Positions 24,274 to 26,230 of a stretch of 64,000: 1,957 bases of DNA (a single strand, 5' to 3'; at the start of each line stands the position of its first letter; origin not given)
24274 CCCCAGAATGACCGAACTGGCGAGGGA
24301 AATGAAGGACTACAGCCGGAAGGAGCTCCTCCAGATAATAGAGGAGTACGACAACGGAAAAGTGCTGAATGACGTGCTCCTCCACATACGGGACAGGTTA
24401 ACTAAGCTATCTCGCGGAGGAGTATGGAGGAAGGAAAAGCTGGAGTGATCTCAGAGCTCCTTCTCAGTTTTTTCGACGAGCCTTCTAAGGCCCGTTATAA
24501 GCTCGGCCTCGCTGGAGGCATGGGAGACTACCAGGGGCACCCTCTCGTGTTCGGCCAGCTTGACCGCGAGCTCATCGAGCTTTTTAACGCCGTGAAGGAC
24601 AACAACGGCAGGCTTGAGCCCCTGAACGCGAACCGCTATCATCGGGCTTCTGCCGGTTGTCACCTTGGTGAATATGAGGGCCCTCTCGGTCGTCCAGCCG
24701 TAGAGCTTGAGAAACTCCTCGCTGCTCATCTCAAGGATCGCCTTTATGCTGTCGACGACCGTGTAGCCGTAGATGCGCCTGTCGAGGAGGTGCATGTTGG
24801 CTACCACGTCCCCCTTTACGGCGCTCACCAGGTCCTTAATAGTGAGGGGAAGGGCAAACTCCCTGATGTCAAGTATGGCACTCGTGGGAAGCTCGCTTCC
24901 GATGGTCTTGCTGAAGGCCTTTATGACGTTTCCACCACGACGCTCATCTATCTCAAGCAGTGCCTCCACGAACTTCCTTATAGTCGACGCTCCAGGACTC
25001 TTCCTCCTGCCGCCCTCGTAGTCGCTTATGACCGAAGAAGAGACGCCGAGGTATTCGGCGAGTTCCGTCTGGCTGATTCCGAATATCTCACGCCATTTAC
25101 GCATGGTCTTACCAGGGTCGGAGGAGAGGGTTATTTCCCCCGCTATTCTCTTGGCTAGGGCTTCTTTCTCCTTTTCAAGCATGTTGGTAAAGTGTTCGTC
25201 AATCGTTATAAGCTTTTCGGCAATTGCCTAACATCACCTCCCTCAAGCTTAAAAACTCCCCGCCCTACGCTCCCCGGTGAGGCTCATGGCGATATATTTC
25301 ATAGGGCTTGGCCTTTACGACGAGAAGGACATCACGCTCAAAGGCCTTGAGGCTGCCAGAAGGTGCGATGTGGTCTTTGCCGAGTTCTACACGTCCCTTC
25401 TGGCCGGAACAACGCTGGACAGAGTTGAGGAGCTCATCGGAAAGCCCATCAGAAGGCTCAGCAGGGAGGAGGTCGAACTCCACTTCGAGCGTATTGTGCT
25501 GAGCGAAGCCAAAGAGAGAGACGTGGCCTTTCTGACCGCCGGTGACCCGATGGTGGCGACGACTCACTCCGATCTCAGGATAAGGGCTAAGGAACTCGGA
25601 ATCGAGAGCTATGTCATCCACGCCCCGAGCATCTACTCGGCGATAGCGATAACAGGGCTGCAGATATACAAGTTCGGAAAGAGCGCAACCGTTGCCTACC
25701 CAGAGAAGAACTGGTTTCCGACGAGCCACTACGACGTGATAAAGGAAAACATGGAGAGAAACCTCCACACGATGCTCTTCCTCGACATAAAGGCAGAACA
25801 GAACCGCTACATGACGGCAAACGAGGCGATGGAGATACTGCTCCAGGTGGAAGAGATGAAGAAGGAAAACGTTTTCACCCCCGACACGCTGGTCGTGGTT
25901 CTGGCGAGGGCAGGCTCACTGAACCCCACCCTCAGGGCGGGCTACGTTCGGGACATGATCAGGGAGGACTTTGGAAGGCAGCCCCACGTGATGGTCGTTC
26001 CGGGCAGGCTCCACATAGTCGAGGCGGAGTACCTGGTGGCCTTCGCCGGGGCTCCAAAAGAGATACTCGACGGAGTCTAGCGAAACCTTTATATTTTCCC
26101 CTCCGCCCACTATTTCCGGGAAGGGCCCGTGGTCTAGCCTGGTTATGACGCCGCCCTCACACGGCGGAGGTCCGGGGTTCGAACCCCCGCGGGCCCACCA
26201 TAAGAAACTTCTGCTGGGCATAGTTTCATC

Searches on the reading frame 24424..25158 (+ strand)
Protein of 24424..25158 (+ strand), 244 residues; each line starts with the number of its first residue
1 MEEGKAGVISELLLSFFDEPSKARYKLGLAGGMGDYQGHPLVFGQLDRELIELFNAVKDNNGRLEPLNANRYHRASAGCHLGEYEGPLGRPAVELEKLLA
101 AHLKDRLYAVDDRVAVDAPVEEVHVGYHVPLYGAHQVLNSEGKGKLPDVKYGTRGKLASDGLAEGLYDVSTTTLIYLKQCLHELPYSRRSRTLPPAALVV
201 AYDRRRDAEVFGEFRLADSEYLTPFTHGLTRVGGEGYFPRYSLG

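Call 80: find_encoding_contigs(protein=window:24424-25158:+, flank=4000, max_places=10)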
Protein window:24424-25158:+ (244 aa): no gene with exactly this product is on record in the collection.

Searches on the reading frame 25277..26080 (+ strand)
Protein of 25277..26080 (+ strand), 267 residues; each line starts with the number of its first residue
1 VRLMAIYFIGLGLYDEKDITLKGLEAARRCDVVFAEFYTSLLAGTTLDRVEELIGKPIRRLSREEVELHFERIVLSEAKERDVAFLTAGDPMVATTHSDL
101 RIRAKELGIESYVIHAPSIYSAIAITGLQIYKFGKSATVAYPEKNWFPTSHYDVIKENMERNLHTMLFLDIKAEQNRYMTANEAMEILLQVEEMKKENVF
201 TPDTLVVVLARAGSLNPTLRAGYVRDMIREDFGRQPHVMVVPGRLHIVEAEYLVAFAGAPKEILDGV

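Call 37: find_encoding_contigs(protein=window:25277-26080:+, flank=10000, max_places=10)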
Protein window:25277-26080:+ (267 aa): no gene with exactly this product is on record in the collection.
